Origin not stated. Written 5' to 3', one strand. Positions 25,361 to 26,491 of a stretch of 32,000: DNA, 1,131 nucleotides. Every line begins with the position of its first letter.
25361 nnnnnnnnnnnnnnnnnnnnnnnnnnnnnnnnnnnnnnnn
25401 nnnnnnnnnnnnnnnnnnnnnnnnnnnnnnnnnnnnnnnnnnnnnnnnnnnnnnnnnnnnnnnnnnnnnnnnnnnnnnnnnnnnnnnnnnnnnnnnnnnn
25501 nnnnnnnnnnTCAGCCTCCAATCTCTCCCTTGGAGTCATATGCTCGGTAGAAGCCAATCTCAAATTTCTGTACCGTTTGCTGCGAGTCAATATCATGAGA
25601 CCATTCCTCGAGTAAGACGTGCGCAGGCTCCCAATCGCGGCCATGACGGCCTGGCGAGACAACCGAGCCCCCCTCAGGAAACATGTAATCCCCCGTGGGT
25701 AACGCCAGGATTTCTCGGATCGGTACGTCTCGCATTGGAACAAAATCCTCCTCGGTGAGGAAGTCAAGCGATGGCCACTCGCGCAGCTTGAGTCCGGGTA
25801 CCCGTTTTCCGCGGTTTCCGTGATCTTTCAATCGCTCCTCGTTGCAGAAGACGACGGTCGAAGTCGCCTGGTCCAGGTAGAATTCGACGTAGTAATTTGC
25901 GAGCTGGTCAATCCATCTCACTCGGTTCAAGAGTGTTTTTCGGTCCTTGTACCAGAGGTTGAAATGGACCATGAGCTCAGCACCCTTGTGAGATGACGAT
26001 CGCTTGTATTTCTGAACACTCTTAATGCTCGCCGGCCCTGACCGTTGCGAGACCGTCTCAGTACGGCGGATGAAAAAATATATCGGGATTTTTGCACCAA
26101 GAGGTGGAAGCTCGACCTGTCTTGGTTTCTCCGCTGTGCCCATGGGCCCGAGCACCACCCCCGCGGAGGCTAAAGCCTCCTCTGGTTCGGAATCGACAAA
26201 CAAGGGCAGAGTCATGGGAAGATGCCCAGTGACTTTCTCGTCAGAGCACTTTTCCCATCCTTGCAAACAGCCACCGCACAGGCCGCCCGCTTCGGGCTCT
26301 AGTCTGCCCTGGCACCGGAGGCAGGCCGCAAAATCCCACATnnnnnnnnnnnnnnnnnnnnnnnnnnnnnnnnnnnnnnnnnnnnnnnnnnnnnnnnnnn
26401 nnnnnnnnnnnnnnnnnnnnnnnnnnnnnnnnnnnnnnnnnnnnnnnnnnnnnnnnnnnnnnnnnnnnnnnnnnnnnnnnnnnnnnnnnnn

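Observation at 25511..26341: Orphan 276-aa zinc-ribbon protein in the AT-shifted islet: candidate stand-alone defence or abortive-infection gene of unknown family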

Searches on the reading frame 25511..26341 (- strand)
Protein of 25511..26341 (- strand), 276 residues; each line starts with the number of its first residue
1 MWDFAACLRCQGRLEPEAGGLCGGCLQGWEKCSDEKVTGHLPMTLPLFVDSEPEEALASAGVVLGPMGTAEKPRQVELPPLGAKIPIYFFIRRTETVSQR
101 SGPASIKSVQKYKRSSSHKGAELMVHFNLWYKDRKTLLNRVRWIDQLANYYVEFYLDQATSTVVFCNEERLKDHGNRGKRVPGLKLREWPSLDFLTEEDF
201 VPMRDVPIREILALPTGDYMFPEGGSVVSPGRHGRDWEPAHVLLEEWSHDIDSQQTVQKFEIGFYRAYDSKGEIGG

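Call 3: search_protein_families(library=pfam, proteins=[window:25511-26341:-], max_evalue=1)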
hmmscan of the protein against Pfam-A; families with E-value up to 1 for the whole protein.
window:25511-26341:- (276 aa): 0 families

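Call 4: search_protein_families(library=padloc, proteins=[window:25511-26341:-], max_evalue=1)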
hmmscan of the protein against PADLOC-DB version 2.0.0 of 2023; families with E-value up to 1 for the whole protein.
window:25511-26341:- (276 aa): 0 families

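Call 5: search_protein_families(library=phrogs, proteins=[window:25511-26341:-], max_evalue=1)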
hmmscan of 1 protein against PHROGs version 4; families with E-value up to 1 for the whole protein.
window:25511-26341:- (276 aa): 1 family
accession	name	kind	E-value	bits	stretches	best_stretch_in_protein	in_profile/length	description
phrog_18045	-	unknown function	0.33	12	1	20-37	8-25/55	-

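Call 7: find_homologous_proteins(query=window:25511-26341:-, max_evalue=0.01)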
Query window:25511-26341:- (276 aa): 1 proteins with E <= 0.01 among 883 candidates.
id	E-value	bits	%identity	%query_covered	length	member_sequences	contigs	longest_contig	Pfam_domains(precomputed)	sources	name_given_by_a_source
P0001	2.1e-156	537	100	85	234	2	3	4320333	-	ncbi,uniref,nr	ncbi:hypothetical protein JL107_10710 [Nakamurella flavida]|uniref:Uncharacterized protein n=1 Tax=N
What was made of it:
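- Tried and rejected: Word-index homology search: with the single protein it found only the gene itself (call 7).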

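Call 14: search_protein_representatives(protein=window:25511-26341:-)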
Query: 276 residues. Proteins with E-value up to 0.001 (for the whole library): 10; up to 1e-10: 4; up to 1e-30: 2. The best 10 are listed.
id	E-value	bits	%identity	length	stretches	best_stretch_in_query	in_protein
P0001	6.7e-157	537.4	100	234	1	43-276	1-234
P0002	1.4e-58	214.7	41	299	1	1-242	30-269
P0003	5.3e-30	120.9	40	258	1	4-237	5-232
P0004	1.2e-17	80.4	32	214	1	55-237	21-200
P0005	1.0e-07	47.8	45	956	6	203-231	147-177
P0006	2.1e-06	43.5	29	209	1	6-187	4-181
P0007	2.2e-05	40.2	30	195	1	11-183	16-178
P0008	2.8e-05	39.8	30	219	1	66-184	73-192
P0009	9.9e-05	38.0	41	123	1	128-181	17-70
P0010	1.2e-04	37.7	30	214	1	64-196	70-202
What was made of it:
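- Checked: About 8 distant clusters exist (call 14).
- Call 14: relatives down to E=1e-58. The ORF is full-length relative to its closest relative (call 14).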

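Call 17: find_homologous_proteins(query=A1, max_evalue=0.001)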
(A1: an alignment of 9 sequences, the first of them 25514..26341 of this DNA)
Query A1 (9 sequences) (276 aa, profile of the alignment): 2 proteins with E <= 0.001 among 8000 candidates.
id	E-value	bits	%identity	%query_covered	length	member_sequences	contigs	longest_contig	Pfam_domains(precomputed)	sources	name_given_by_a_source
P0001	7.1e-64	233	100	85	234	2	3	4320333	-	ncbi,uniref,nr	ncbi:hypothetical protein JL107_10710 [Nakamurella flavida]|uniref:Uncharacterized protein n=1 Tax=N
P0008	1.6e-60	222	27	43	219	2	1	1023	-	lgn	-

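Call 18: search_solved_structures(query=A1, max_evalue=10)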
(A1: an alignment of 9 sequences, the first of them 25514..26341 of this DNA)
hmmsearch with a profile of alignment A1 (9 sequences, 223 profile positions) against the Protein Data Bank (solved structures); distinct sequences matched with E-value up to 10: 1.
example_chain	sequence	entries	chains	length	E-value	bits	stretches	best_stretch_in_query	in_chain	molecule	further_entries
9e71_BP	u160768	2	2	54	0.36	13.4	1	7-30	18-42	Small ribosomal subunit protein uS14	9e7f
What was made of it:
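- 26267..26323 (-): Codons for the zinc ribbon C7-x2-C10-x11-C22-x2-C25. The only weak PDB sequence resemblance is zinc-ribbon ribosomal protein uS14, E=0.36 (call 18).
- Closest known: Cys4 zinc-ribbon modules. Same: Two CxxC knuckles 11-17 residues apart. uS14 is the only weak PDB sequence hit (E=0.36, call 18).
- Tried and rejected: PDB profile search: nothing but a zinc-ribbon ribosomal protein at E=0.36 (call 18).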

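Call 19: search_protein_families(library=pfam, alignment_id=A1, max_evalue=1)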
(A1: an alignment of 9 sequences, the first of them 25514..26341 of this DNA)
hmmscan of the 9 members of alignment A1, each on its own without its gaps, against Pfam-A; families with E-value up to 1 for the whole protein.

A. member 1, window:25514-26341:- (276 aa): 0 families

B. families by the number of members that match (of 9 scanned): 0 families
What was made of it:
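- On Known nuclease superfamilies (HNH/His-Me, PD-(D/E)xK, TOPRIM, GIY-YIG): No Pfam hits for any of the 9 members (call 19).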

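Call 24: find_encoding_contigs(protein=P0002, flank=10000)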
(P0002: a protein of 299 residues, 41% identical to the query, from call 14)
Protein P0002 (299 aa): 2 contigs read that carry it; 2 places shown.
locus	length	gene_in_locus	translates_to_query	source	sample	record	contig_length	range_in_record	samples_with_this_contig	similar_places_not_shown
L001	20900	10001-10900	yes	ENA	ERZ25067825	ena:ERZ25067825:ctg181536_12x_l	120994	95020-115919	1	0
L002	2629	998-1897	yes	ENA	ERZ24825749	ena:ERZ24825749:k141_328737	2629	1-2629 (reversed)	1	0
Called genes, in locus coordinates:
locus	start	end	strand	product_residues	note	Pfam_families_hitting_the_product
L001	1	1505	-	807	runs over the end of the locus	PF22548:AEP-TOTE, PF00270:DEAD, PF04851:ResIII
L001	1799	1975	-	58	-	-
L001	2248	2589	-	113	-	-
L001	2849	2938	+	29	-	-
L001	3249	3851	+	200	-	-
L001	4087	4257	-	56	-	-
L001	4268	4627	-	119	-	-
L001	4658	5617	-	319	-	PF04796:RepA_C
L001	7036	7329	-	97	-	-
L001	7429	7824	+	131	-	-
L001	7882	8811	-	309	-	PF13276:HTH_21, PF00665:rve, PF13683:rve_3, PF13333:rve_2 (weak)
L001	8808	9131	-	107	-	PF01527:HTH_Tnp_1 (weak)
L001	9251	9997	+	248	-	-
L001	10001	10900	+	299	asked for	-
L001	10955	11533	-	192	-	-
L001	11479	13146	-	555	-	PF03432:Relaxase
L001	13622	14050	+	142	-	-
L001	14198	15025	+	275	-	PF08281:Sigma70_r4_2 (weak)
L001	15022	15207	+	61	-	-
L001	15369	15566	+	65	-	-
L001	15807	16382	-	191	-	PF08808:RES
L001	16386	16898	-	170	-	PF09722:Xre_MbcA_ParS_C (weak)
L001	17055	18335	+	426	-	PF04326:SLFN_AlbA_2 (weak)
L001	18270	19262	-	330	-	PF13011:LZ_Tnp_IS481 (faint), PF13518:HTH_28, PF13551:HTH_29 (weak), PF13565:HTH_32, PF00665:rve, PF13683:rve_3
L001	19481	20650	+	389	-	-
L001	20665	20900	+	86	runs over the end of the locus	-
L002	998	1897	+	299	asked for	-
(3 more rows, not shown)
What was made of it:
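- A relaxase/RepA/IS region (call 24).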

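Call 25: find_encoding_contigs(protein=P0003, flank=10000)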
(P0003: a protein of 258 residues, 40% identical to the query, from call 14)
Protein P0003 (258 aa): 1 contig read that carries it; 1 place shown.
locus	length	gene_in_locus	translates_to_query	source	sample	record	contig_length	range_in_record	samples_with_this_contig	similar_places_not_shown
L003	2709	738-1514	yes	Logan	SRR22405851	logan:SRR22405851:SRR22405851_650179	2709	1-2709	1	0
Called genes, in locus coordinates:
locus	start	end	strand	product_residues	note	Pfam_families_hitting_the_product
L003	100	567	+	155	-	PF00583:Acetyltransf_1, PF13673:Acetyltransf_10 (weak), PF13508:Acetyltransf_7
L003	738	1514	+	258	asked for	-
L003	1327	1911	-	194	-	-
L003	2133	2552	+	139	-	-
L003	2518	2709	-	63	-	?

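Call 26: find_encoding_contigs(protein=P0004, flank=10000)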
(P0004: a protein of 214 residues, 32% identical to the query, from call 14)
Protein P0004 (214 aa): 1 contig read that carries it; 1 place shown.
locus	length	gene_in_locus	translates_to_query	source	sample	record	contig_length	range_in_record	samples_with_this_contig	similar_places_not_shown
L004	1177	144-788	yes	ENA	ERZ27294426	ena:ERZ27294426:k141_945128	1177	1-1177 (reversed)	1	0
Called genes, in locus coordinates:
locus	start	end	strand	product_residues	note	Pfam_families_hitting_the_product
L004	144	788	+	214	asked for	-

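Call 27: find_encoding_contigs(protein=P0006, flank=10000)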
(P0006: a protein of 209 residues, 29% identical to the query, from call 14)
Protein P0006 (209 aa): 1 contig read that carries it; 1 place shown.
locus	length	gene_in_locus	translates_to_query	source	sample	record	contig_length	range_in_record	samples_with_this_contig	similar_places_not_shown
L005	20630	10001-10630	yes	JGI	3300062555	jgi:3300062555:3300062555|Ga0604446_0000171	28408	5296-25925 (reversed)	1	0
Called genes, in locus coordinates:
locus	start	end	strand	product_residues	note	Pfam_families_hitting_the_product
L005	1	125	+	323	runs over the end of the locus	PF08032:SpoU_sub_bind, PF00588:SpoU_methylase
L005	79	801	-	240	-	PF00156:Pribosyltran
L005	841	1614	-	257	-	PF00112:Peptidase_C1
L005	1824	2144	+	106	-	PF09394:Inhibitor_I42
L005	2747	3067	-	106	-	-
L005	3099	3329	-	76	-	PF13560:HTH_31, PF12844:HTH_19 (weak), PF01381:HTH_3, PF13443:HTH_26 (weak)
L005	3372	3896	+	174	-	-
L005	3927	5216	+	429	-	-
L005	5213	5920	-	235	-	-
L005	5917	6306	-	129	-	-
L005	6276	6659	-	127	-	-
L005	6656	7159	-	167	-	-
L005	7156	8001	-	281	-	-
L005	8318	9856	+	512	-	PF02463:SMC_N (faint), PF11398:DUF2813 (faint), PF13175:AAA_15, PF13304:AAA_21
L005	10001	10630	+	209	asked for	-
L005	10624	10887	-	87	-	-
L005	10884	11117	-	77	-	-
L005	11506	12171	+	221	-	-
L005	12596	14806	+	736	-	PF09250:Prim-Pol, PF08706:D5_N, PF19263:DUF5906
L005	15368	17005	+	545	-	PF00239:Resolvase, PF07508:Recombinase, PF13408:Zn_ribbon_recom (weak)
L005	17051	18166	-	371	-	PF00005:ABC_tran, PF17912:OB_MalK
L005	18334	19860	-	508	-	PF07690:MFS_1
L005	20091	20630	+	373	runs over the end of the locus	PF00356:LacI, PF00532:Peripla_BP_1 (faint), PF13377:Peripla_BP_3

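Call 28: find_encoding_contigs(protein=P0007, flank=10000)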
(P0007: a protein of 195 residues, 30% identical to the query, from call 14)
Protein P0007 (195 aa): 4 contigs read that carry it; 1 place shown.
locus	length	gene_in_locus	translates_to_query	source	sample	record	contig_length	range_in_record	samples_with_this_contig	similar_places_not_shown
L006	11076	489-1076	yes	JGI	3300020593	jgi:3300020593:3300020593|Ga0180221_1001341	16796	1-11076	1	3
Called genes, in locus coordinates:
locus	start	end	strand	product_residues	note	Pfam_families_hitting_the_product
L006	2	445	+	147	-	?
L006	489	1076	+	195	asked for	-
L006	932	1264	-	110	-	-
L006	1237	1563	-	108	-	-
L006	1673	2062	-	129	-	-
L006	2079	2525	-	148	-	-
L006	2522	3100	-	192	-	-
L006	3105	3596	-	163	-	-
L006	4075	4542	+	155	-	-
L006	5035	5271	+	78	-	-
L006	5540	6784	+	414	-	PF07730:HisKA_3, PF02518:HATPase_c (weak)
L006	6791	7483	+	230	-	PF00072:Response_reg, PF00196:GerE (weak)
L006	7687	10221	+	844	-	PF25816:RamC_N, PF00069:Pkinase (weak), PF01636:APH (faint), PF05147:LANC_like (weak)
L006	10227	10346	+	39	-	-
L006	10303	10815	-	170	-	-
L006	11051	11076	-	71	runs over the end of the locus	-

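Call 29: find_encoding_contigs(protein=P0010, flank=10000)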
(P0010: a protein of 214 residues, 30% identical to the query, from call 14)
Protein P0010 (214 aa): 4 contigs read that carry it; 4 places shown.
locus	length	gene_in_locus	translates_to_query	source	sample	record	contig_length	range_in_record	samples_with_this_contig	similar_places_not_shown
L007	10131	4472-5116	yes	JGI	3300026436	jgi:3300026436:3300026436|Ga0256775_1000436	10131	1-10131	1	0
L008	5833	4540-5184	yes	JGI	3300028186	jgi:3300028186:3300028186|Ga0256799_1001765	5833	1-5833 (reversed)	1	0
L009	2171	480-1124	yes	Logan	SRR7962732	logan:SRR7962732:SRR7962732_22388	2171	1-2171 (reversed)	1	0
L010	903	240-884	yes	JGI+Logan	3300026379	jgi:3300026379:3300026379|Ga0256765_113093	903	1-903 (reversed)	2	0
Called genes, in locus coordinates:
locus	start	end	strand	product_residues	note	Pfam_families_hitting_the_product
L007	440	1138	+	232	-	PF00805:Pentapeptide (weak), PF13576:Pentapeptide_3 (faint), PF13599:Pentapeptide_4 (weak), PF00805:Pentapeptide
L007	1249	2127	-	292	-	-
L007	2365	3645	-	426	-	PF04326:SLFN_AlbA_2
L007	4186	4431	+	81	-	-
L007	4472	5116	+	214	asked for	-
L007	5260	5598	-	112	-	-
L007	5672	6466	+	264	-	-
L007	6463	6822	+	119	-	-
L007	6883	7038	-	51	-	-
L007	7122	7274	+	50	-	-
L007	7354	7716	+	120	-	-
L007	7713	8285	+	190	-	-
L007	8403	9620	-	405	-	PF00589:Phage_integrase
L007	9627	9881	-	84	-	PF12728:HTH_17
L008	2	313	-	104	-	?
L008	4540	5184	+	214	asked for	-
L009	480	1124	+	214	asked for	-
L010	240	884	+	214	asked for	-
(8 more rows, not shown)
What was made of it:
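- An integrase with an HTH_17 protein (call 29).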

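Call 30: predict_structure(alignment_id=A1)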
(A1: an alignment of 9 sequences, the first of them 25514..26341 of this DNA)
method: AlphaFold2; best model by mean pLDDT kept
length: 276 residues; sequences in the alignment: 9
mean_pLDDT: 64.5   pTM: 0.61
mean pLDDT of the five models: 64.5, 57.5, 57.1, 55.9, 51.4
residues with pLDDT >= 90: 11; 70-90: 125; 50-70: 58; < 50: 82
segments of 3 or more residues with pLDDT < 50: 1-3, 177-186, 192-197, 199-212, 215-220, 222-225, 240-276
pLDDT, mean of each block of 10 residues (from residue 1): 59 65 78 79 75 67 81 82 68 87 83 79 86 73 87 81 76 61 47 46 42 47 50 50 35 38 37 34
secondary structure, 60 per line:
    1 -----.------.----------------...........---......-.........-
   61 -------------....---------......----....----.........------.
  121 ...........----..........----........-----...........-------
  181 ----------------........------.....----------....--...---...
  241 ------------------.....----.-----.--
elements in order: E30-40 E44-49 H51-59 E74-77 E87-92 E97-100 E105-113 E120-131 E136-145 E150-157 E163-170 H197-204 E211-215 E226-229 E238-240 E259-263
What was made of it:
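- On Known nuclease superfamilies (HNH/His-Me, PD-(D/E)xK, TOPRIM, GIY-YIG): The predicted core is all-beta (call 30).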

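Call 39: find_related_loci(query=A2, collection=genome_contigs, flank=10000)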
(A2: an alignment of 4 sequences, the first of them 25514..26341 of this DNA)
Query A2 (276 aa) in genome_contigs; peptide patterns used: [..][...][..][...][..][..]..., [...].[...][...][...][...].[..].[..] (x = any residue, [..] = any of these).
53 stretches matched a pattern, but none encodes a relative of the query by tblastn (E <= 1e-3).

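Call 40: find_related_loci(query=A2, collection=viral_contigs, flank=10000)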
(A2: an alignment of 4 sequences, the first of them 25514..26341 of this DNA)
Query A2 (276 aa) in viral_contigs; peptide patterns used: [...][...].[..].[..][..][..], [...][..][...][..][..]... (x = any residue, [..] = any of these).
47 stretches matched a pattern, but none encodes a relative of the query by tblastn (E <= 1e-3).

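Call 41: fold_search(model_id=the predicted structure, library=pdb)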
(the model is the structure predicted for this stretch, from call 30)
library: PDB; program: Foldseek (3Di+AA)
matches with E <= 10: 94; with E <= 0.001: 0
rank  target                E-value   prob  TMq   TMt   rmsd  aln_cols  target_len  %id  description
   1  4o9d_B                8.8e-01  0.18  0.14  0.11   6.5        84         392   13  Structure of Dos1 propeller (released 2014-01-22)
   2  4o9d_A                9.9e-01  0.16  0.14  0.11   6.5        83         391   13  Structure of Dos1 propeller (released 2014-01-22)
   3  3g4e_A                1.2e+00  0.11  0.14  0.14   5.4        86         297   10  Crystal structure of human senescence marker protein-30(SMP30)(Calcium bound) (released 2010-02-02)
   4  8gnn_C                1.4e+00  0.03  0.12  0.13  15.6       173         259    8  Crystal structure of the human RAD9-RAD1-HUS1-RAD17 complex (released 2023-03-08)
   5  3vpj_H                2.0e+00  0.04  0.10  0.16  11.4        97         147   11  crystal structure of type VI effector Tse1 from Pseudomonas aeruginosa in complex with immune protein Tsi1 (released 2012-06-27)
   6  4gn7_A                2.1e+00  0.08  0.15  0.14   5.2        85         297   10  mouse SMP30/GNL (released 2013-04-10)
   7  4fgi_B                2.5e+00  0.04  0.11  0.17  10.2        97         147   11  Structure of the effector - immunity system Tse1 / Tsi1 from Pseudomonas aeruginosa (released 2012-06-20)
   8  3vpj_F                3.0e+00  0.03  0.11  0.17  10.2        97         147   11  crystal structure of type VI effector Tse1 from Pseudomonas aeruginosa in complex with immune protein Tsi1 (released 2012-06-27)
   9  9v30_B                3.1e+00  0.02  0.12  0.07  23.9       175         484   11  C12 portal complex of the bacteriophage E1004 (released 2025-11-12)
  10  8veh_B                3.3e+00  0.05  0.10  0.15  17.2       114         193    5  Crystal structure of outer membrane lipoprotein carrier protein (LolA) from Rickettsia bellii (released 2023-12-27)
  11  9c89                  3.3e+00  0.04  0.10  0.17  16.5       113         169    8  Crystal structure of outer membrane lipoprotein carrier protein (LolA) from Ehrlichia chaffeensis (released 2024-06-19)
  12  4bv8_B                3.5e+00  0.02  0.10  0.09  24.0       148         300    9  Crystal structure of the apo form of mouse Mu-crystallin. (released 2014-02-05)
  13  3vpj_E                3.7e+00  0.03  0.11  0.17  11.1        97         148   12  crystal structure of type VI effector Tse1 from Pseudomonas aeruginosa in complex with immune protein Tsi1 (released 2012-06-27)
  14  6jld_B                3.7e+00  0.03  0.12  0.17  13.9       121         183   13  Crystal structure of a human ependymin related protein (released 2019-07-10)
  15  4fgi_H                3.7e+00  0.02  0.10  0.17  12.4       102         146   14  Structure of the effector - immunity system Tse1 / Tsi1 from Pseudomonas aeruginosa (released 2012-06-20)
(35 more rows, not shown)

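Call 46: fold_search(model_id=the predicted structure, library=viral)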
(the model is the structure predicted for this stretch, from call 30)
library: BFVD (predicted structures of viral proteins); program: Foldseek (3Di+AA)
matches with E <= 10: 254; with E <= 0.001: 0
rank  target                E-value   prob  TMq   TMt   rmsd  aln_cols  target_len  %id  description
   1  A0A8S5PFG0            1.5e-01  0.11  0.15  0.10  17.8       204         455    8  Uncharacterized protein [Siphoviridae sp. ctwDU14]
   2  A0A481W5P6            4.3e-01  0.33  0.13  0.35   9.3        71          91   14  Uncharacterized protein [Fusobacterium phage Fnu1]
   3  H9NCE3                4.6e-01  0.03  0.11  0.05  27.8       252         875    8  (no name in the UniProt tables at hand)
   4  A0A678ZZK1            6.5e-01  0.03  0.10  0.04  19.9       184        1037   12  Tail fiber protein [Pectobacterium phage Arno18]
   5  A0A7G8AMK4            6.9e-01  0.07  0.14  0.16  21.4       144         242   12  (no name in the UniProt tables at hand)
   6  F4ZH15                7.3e-01  0.04  0.14  0.11  24.4       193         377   11  (no name in the UniProt tables at hand)
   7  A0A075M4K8            7.7e-01  0.11  0.14  0.22  15.4       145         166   10  Uncharacterized protein [Bacillus phage Riley]
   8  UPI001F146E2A         9.2e-01  0.11  0.11  0.23  13.7        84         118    7  (no name look-up for this kind of identifier)
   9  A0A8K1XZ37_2          9.2e-01  0.04  0.12  0.03  18.3       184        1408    6  (no name in the UniProt tables at hand)
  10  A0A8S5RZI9            1.0e+00  0.20  0.14  0.30   5.1        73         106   11  Uncharacterized protein [Myoviridae sp. ctNQV2]
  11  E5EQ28                1.0e+00  0.01  0.11  0.04  33.9       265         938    7  Gp37 large distal tail fiber subunit [Acinetobacter phage Acj9]
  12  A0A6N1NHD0            1.0e+00  0.01  0.08  0.11  24.5       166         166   14  Putative ORFan [Tupanvirus deep ocean]
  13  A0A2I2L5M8            1.1e+00  0.13  0.14  0.21  12.2       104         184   14  Uncharacterized protein [Orpheovirus IHUMI-LCC2]
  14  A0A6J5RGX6            1.1e+00  0.04  0.11  0.14  17.5       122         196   12  Uncharacterized protein [uncultured Caudovirales phage]
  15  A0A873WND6            1.2e+00  0.04  0.13  0.14  19.1       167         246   16  Uncharacterized protein [Klebsiella phage Miami]
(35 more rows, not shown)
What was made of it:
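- Tried and rejected: Foldseek against PDB and BFVD: best probabilities below 0.6 and TM-scores below 0.2 (calls 41, 46).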
